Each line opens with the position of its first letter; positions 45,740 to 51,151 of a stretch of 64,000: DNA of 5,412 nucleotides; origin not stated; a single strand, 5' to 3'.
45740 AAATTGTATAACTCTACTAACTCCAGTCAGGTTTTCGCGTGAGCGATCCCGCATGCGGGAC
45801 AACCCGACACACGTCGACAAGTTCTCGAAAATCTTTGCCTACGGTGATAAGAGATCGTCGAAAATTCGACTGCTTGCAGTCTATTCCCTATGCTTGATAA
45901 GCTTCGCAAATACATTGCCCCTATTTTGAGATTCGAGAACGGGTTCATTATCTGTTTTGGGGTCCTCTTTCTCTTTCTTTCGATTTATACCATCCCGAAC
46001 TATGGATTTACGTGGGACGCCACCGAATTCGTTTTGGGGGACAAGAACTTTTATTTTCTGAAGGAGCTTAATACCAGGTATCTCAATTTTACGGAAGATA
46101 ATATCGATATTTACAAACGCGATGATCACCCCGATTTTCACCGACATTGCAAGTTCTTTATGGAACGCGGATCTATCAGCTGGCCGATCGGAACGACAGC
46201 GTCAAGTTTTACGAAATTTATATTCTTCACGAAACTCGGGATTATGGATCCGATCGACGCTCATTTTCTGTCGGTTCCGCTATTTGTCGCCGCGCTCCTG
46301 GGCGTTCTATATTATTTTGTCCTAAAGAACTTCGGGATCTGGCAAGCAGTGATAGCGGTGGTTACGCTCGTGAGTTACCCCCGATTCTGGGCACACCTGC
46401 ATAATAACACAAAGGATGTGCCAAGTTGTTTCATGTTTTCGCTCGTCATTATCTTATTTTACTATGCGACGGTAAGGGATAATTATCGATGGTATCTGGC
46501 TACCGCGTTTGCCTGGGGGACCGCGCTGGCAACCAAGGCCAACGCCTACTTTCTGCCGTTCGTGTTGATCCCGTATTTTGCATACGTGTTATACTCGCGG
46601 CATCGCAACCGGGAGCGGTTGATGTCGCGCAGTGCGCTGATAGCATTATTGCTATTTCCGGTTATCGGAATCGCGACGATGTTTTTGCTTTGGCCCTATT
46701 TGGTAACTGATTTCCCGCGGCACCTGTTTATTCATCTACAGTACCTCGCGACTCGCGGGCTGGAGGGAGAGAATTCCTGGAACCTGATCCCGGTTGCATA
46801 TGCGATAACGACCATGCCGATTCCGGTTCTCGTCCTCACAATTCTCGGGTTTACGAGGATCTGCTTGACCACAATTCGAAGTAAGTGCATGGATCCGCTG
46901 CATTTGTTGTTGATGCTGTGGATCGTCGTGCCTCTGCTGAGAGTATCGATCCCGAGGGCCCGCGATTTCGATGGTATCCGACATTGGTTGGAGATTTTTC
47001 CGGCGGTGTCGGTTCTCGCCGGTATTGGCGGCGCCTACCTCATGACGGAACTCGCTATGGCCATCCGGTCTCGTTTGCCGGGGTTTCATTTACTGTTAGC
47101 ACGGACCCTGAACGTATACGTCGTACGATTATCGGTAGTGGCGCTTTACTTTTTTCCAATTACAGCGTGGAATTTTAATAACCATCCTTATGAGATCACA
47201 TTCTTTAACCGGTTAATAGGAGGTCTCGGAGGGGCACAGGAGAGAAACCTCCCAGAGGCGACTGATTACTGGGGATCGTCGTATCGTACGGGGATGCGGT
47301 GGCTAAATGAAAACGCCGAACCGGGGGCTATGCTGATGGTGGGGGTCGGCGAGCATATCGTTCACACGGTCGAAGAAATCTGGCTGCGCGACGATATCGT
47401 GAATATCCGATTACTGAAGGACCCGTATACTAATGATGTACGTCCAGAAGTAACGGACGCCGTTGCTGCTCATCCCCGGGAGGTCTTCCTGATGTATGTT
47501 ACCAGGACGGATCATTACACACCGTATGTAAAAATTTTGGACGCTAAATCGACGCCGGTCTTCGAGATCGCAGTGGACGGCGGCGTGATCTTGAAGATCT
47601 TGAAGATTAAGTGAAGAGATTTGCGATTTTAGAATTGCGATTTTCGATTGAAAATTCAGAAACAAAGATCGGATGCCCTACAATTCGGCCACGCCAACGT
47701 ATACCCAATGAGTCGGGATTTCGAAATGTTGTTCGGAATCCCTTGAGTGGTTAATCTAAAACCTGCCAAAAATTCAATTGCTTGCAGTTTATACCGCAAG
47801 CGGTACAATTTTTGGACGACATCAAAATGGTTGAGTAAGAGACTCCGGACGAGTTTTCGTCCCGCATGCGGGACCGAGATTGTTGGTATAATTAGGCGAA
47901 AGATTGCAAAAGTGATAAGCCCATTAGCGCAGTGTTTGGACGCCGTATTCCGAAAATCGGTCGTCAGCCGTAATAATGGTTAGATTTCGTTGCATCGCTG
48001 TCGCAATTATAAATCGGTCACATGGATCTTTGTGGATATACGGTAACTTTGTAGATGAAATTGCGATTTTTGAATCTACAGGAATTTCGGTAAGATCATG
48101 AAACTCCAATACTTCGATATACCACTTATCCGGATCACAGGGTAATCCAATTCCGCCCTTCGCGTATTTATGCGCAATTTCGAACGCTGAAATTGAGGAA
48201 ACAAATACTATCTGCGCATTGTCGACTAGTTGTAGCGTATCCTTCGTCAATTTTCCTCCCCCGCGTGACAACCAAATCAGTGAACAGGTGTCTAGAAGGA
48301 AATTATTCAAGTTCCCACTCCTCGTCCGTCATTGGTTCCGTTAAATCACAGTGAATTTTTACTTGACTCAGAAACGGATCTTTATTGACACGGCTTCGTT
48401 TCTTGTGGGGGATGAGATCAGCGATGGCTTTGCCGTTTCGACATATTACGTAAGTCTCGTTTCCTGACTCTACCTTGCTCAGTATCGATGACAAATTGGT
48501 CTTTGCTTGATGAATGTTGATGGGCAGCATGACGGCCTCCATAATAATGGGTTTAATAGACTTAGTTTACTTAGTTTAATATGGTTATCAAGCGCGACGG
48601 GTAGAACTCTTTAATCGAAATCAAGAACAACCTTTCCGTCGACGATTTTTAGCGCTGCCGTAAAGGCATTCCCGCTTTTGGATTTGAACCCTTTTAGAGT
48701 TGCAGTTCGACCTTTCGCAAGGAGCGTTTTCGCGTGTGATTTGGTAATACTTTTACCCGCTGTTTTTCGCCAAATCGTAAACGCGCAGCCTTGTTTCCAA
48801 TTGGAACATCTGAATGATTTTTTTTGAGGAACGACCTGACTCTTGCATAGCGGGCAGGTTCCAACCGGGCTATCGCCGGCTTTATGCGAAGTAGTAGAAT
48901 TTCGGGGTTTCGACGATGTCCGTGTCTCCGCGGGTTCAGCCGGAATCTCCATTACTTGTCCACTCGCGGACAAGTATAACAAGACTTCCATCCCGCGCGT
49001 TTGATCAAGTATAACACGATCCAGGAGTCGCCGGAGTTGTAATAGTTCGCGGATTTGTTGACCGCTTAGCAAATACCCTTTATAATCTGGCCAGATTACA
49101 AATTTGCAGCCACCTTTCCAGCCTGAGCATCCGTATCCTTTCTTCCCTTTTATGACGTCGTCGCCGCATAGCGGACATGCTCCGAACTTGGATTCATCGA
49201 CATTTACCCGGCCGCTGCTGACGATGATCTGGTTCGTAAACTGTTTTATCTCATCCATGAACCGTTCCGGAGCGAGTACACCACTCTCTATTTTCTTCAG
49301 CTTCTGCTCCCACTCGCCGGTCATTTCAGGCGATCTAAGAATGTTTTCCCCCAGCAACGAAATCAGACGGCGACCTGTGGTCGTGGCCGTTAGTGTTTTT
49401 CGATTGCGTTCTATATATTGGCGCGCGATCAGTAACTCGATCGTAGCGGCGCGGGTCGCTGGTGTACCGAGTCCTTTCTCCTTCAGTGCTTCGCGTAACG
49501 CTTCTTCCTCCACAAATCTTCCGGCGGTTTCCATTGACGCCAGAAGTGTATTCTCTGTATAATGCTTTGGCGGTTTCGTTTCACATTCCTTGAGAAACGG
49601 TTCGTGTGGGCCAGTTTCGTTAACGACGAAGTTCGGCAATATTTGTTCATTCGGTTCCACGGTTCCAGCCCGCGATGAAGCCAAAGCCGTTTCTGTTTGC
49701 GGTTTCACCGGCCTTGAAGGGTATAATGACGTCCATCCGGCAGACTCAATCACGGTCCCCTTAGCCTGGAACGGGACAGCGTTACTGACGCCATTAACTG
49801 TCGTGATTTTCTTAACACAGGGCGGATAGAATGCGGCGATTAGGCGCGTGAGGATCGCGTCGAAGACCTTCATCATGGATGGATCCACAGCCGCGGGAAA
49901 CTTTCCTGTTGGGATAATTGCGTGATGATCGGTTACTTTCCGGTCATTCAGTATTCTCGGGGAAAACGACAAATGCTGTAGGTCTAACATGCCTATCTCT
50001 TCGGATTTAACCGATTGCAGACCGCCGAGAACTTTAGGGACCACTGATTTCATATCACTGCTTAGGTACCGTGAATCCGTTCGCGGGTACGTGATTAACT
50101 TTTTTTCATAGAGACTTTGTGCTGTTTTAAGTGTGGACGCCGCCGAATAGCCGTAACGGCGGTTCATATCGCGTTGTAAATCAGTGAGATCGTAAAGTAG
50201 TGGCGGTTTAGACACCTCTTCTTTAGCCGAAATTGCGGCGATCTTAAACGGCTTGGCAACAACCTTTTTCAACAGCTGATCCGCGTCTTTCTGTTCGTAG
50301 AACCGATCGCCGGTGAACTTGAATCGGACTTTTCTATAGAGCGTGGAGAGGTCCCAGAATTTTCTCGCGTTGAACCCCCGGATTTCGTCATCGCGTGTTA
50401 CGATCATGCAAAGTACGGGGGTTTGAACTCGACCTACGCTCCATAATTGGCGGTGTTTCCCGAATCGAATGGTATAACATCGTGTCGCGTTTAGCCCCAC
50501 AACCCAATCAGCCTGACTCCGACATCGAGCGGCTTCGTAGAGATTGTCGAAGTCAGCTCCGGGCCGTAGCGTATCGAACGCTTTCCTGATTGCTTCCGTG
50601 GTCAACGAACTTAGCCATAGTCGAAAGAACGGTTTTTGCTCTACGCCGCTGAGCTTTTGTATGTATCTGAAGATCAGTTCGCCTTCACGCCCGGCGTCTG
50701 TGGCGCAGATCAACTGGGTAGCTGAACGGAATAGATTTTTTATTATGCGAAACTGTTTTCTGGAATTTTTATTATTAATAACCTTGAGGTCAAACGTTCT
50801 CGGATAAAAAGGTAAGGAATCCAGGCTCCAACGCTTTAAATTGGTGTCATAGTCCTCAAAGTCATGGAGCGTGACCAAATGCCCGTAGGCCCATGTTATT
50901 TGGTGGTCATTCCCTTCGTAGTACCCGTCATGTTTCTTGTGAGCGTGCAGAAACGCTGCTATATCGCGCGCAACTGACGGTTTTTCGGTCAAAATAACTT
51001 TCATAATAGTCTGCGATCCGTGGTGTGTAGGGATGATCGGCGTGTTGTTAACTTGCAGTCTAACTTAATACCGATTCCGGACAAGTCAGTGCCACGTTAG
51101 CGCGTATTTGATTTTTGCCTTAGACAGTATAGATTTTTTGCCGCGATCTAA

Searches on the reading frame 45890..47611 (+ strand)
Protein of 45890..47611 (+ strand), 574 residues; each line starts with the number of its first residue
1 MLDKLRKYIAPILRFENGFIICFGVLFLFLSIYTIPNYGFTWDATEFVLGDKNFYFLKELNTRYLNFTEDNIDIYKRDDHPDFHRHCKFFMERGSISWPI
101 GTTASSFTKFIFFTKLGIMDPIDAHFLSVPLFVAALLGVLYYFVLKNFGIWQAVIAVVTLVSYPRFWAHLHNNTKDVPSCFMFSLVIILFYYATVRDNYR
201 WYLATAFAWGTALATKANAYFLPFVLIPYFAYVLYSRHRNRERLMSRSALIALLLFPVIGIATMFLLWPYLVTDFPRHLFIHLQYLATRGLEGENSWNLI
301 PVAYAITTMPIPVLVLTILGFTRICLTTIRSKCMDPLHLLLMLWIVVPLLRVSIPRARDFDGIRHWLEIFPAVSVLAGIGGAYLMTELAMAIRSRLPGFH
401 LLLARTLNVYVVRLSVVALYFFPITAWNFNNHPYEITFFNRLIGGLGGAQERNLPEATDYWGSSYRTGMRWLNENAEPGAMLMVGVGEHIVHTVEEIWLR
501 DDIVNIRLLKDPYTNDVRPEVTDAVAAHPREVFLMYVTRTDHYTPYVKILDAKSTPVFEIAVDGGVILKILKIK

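Call 36: search_protein_families(library=pfam, proteins=[window:45890-47611:+], max_evalue=0.00001)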
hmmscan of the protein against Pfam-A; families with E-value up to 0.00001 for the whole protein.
window:45890-47611:+ (574 aa): 1 family
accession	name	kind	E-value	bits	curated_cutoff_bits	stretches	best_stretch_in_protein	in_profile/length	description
PF13231.12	PMT_2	-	1.3e-10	42.2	26.1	1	122-259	21-158/160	Dolichyl-phosphate-mannose-protein mannosyltransferase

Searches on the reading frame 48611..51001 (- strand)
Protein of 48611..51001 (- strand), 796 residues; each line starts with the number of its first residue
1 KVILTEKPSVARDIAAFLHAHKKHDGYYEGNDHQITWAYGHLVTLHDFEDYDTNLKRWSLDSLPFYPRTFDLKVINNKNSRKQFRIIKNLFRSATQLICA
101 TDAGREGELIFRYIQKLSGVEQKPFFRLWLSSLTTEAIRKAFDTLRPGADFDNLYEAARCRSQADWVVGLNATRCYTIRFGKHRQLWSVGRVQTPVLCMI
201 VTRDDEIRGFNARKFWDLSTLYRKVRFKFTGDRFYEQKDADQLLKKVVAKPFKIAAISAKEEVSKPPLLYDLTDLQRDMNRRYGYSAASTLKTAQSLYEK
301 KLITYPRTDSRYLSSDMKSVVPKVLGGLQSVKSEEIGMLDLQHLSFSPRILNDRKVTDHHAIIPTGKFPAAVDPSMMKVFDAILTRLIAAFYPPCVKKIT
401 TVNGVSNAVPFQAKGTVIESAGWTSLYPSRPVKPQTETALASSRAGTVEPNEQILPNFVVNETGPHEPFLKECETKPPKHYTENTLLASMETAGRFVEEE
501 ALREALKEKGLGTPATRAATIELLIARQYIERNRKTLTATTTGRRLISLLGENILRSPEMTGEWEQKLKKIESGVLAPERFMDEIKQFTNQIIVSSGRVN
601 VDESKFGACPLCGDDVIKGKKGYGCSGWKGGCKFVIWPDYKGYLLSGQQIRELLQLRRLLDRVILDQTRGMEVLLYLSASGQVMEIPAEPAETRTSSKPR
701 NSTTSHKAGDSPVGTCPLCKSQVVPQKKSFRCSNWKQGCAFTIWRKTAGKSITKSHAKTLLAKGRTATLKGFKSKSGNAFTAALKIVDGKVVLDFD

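Call 36: search_protein_families(library=pfam, proteins=[window:48611-51001:-], max_evalue=0.00001)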
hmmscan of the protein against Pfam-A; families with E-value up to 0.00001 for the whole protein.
window:48611-51001:- (796 aa): 3 families
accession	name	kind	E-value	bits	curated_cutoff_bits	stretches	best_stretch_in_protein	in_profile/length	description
PF01131.25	Topoisom_bac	-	7.1e-107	358.4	35.1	1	151-583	3-411/411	DNA topoisomerase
PF13342.12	Toprim_Crpt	-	2.5e-24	85.4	32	1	738-796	1-60/60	C-terminal repeat of topoisomerase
PF01751.28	Toprim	-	7.1e-10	39.4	23.1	1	2-131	2-94/96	Toprim domain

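Call 37: find_homologous_proteins(query=window:48611-51001:-, max_evalue=1e-100)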
Query window:48611-51001:- (796 aa): 7903 proteins with E <= 1e-100 among 8000 candidates; the best 120 are listed.
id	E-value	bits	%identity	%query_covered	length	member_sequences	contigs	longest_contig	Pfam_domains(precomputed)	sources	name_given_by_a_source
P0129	0.0e+0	1833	100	100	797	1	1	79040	PF01131.26,PF01751.29,PF13342.13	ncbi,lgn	-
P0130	0.0e+0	1031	57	100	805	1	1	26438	PF01131.26,PF01751.29,PF13342.13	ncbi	-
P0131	0.0e+0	1018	57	100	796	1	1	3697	PF01131.26,PF01751.29,PF13342.13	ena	-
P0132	0.0e+0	1013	56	100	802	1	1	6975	PF01131.26,PF01751.29,PF13342.13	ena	-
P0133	3.1e-298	1010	57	100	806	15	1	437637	PF01131.26,PF01751.29,PF13342.13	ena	-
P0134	1.9e-297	1007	57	100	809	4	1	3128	PF01131.26,PF01751.29,PF13342.13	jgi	-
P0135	2.1e-297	1007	57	100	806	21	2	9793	PF01131.26,PF01751.29,PF13342.13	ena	-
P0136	3.6e-296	1003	56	100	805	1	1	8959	PF01131.26,PF01751.29,PF13342.13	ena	-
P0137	2.5e-295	1000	55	99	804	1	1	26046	PF01131.26,PF01751.29,PF13342.13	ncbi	-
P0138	5.8e-293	992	56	100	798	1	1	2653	PF01131.26,PF01751.29,PF13342.13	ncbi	-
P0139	1.2e-292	991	55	100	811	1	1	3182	PF01131.26,PF01751.29,PF13342.13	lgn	-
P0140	1.4e-292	991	56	100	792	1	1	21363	PF01131.26,PF01751.29,PF13342.13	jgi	jgi:DNA topoisomerase-3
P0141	4.0e-292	989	56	100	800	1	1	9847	PF01131.26,PF01751.29,PF13342.13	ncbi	-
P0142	6.6e-292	989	56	100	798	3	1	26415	PF01131.26,PF01751.29,PF13342.13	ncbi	-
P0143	7.1e-292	989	56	100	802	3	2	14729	PF01131.26,PF01751.29,PF13342.13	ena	-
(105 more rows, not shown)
